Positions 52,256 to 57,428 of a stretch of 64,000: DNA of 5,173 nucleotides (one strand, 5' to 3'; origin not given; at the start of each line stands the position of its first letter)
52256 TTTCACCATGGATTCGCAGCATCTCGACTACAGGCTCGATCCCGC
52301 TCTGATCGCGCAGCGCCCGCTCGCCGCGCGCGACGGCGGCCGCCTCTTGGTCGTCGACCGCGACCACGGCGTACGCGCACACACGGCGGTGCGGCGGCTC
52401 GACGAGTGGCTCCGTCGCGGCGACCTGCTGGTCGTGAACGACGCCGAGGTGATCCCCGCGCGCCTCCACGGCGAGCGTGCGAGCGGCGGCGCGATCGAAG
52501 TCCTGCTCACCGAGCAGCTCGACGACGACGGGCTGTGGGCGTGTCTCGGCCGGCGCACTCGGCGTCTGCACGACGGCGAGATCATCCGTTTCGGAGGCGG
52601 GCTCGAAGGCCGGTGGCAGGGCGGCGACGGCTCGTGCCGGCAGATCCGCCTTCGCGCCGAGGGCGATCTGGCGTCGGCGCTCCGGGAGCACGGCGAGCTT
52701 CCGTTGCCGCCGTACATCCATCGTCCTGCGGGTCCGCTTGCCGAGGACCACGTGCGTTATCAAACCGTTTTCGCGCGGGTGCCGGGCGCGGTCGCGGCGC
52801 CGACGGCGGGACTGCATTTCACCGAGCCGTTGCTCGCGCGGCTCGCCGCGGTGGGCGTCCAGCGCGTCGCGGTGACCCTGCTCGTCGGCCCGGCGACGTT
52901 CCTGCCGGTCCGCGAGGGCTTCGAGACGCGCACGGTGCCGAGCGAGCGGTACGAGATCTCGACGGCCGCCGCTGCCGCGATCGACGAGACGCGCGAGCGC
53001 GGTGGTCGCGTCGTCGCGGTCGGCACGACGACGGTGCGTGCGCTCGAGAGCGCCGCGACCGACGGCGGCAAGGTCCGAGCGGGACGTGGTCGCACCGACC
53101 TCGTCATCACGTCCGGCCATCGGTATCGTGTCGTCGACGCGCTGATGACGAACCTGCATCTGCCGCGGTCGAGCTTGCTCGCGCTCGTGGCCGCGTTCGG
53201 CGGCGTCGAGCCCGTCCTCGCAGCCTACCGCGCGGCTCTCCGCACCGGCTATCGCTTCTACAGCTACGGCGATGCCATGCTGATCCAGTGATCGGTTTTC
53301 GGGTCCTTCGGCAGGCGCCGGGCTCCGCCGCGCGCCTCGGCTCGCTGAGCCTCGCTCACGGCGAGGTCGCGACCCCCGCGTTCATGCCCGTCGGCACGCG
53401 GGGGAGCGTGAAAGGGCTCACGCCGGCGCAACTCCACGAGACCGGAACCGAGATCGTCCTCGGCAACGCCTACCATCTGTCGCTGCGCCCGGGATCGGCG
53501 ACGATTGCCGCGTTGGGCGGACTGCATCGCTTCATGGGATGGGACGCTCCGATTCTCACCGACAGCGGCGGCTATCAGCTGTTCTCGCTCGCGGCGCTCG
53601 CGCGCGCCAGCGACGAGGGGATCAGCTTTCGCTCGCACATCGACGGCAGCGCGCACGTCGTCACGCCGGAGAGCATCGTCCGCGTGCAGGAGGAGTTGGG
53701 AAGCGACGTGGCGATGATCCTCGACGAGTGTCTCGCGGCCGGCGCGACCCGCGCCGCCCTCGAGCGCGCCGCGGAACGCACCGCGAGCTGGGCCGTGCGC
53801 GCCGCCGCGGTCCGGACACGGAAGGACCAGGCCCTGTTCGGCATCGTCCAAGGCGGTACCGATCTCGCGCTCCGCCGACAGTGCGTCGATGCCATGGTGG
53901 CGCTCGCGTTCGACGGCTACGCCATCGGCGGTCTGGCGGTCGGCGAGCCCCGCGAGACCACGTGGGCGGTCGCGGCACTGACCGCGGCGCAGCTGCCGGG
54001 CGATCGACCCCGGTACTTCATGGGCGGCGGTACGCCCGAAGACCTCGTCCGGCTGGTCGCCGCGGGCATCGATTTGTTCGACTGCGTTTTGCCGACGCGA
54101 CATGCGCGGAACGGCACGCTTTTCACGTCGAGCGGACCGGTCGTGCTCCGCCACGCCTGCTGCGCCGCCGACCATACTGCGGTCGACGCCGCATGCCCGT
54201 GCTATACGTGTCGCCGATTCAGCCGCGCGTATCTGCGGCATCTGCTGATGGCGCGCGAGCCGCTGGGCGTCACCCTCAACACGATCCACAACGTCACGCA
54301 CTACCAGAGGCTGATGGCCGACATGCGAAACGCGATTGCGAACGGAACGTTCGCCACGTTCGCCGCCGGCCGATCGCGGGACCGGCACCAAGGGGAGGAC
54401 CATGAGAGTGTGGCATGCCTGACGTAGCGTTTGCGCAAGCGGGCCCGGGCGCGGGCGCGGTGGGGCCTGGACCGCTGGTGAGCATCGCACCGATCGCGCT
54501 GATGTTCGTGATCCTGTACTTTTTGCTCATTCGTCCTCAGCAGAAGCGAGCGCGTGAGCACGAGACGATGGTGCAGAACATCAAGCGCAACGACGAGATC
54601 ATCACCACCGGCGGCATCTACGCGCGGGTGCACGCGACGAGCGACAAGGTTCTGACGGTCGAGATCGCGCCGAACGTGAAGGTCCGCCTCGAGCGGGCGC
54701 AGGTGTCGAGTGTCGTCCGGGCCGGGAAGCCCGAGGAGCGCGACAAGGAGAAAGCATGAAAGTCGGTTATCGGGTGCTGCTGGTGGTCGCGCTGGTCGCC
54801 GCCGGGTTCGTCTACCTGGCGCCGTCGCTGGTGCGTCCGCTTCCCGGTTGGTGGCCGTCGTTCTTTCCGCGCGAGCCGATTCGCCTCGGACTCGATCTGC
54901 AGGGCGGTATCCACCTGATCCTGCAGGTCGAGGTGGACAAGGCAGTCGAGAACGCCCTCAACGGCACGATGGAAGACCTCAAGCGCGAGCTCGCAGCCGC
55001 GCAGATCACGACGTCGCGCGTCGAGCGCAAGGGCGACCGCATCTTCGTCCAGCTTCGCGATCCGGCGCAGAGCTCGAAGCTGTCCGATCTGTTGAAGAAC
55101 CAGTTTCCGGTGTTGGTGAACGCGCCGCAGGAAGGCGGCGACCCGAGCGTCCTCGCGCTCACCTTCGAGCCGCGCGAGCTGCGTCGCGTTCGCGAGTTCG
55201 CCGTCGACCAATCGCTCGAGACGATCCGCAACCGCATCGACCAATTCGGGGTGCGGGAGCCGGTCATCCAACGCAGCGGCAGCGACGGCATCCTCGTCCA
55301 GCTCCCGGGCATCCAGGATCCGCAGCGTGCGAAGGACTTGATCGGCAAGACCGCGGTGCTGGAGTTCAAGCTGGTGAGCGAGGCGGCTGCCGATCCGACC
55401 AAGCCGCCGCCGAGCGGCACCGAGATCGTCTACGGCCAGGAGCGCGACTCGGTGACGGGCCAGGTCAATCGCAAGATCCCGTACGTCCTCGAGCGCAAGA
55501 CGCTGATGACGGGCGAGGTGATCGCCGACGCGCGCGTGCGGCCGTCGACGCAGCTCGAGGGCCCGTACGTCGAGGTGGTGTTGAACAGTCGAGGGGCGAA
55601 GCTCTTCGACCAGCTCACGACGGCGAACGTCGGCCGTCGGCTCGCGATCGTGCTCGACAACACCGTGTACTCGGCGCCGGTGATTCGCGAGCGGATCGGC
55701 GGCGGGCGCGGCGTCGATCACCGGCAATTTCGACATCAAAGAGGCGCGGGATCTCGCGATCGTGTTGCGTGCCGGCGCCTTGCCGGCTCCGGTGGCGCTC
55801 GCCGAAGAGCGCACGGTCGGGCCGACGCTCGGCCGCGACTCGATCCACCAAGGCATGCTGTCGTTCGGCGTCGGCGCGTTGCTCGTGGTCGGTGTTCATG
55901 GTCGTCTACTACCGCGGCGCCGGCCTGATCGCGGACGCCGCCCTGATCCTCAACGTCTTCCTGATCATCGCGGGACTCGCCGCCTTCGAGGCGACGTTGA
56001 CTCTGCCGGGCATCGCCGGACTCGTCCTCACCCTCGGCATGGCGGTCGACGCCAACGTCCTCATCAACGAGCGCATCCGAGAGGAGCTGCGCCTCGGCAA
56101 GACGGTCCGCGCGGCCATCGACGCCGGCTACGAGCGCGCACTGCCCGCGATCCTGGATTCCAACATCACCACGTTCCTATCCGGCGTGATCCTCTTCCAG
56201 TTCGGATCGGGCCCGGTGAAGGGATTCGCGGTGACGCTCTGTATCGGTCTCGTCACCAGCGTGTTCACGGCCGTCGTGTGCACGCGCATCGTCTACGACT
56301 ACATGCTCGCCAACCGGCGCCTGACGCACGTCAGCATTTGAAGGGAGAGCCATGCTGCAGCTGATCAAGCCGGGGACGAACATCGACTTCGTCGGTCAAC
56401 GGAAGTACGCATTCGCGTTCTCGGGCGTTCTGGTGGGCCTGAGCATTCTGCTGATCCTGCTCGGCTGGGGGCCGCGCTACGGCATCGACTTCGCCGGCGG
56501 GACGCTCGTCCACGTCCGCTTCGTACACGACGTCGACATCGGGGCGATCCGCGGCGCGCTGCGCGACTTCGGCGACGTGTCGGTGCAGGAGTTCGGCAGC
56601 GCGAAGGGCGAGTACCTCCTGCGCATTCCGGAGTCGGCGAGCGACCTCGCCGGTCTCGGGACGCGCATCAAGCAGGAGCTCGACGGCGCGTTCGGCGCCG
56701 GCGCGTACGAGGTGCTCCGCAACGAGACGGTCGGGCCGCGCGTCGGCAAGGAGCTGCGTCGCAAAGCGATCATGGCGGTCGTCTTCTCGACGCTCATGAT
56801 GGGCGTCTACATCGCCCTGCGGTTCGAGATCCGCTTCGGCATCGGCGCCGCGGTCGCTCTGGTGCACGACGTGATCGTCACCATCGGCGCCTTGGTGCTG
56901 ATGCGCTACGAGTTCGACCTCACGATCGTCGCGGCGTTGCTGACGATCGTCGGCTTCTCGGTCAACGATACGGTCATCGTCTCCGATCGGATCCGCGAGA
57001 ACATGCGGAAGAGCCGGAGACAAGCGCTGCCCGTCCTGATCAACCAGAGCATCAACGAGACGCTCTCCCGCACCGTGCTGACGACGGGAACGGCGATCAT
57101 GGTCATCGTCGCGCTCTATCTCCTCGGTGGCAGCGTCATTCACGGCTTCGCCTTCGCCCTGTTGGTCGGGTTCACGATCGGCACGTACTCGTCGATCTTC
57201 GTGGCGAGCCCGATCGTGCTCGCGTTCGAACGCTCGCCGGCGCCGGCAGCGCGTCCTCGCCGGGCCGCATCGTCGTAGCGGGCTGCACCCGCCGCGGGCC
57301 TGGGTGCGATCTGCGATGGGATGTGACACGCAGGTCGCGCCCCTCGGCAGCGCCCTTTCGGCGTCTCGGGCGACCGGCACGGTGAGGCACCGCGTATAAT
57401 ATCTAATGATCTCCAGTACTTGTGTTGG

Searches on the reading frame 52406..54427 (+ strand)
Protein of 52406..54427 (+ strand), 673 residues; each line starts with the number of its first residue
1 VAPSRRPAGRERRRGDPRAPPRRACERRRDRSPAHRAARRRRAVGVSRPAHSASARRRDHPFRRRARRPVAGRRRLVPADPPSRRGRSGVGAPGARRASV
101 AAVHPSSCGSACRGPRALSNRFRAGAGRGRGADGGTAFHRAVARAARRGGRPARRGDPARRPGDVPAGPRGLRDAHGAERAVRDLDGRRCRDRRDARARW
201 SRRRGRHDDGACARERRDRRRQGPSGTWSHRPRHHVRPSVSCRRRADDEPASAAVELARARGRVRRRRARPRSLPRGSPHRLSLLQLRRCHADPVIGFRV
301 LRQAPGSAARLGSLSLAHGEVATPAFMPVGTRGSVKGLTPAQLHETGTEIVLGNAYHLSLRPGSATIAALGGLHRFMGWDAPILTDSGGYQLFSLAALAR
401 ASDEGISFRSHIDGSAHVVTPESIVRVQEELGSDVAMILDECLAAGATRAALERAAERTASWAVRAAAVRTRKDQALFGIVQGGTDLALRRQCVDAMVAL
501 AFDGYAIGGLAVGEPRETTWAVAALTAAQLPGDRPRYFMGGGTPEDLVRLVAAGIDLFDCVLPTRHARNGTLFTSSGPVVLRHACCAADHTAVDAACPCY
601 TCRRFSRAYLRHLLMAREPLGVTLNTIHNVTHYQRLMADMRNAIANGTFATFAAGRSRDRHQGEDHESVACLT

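Call 14: search_protein_families(library=pfam, proteins=[window:52406-54427:+])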
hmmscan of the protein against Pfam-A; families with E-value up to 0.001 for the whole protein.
window:52406-54427:+ (673 aa): 1 family
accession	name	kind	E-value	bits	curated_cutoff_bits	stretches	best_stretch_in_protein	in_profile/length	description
PF01702.25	TGT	-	3.4e-144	480.8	26.3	1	308-660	2-355/357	Queuine tRNA-ribosyltransferase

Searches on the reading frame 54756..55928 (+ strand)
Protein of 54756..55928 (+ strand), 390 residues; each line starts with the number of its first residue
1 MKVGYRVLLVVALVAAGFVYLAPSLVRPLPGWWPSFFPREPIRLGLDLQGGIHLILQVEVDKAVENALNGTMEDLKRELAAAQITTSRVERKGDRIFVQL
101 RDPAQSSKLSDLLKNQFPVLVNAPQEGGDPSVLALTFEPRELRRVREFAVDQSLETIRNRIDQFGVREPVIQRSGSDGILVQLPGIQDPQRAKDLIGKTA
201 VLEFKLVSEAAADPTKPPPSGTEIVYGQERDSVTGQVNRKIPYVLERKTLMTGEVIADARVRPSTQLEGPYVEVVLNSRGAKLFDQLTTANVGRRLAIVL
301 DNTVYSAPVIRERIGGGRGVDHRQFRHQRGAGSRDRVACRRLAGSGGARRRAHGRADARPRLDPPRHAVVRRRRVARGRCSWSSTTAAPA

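Call 14: search_protein_families(library=pfam, proteins=[window:54756-55928:+])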
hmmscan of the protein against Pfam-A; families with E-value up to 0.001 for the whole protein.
window:54756-55928:+ (390 aa): 4 families
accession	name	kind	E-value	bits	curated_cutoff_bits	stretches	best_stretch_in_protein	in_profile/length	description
PF21760.3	SecD_1st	-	3.6e-30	103.6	27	1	150-208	1-59/60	Protein translocase subunit SecDF, P1 domain, N-terminal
PF22599.2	SecDF_P1_head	-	4.3e-24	85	27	1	238-319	8-89/114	SecDF, P1 head subdomain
PF13721.11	SecD-TM1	-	0.00017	22.4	30.5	0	56-117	34-95/103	SecD export protein N-terminal TM region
PF07549.19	Sec_GG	-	0.00031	20.6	20.3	1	41-59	7-25/28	SecD/SecF GG Motif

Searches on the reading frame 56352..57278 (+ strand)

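Call 14: search_protein_families(library=pfam, proteins=[window:56352-57278:+])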
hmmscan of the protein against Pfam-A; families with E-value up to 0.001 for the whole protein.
window:56352-57278:+ (308 aa): 2 families
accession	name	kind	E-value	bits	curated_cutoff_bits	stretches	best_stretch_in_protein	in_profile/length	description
PF02355.23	SecD_SecF_C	-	1.1e-67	227.6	20.5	1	118-293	12-187/189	Protein export membrane protein SecD/SecF, C-terminal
PF07549.19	Sec_GG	-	0.00048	20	20.3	1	40-59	7-26/28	SecD/SecF GG Motif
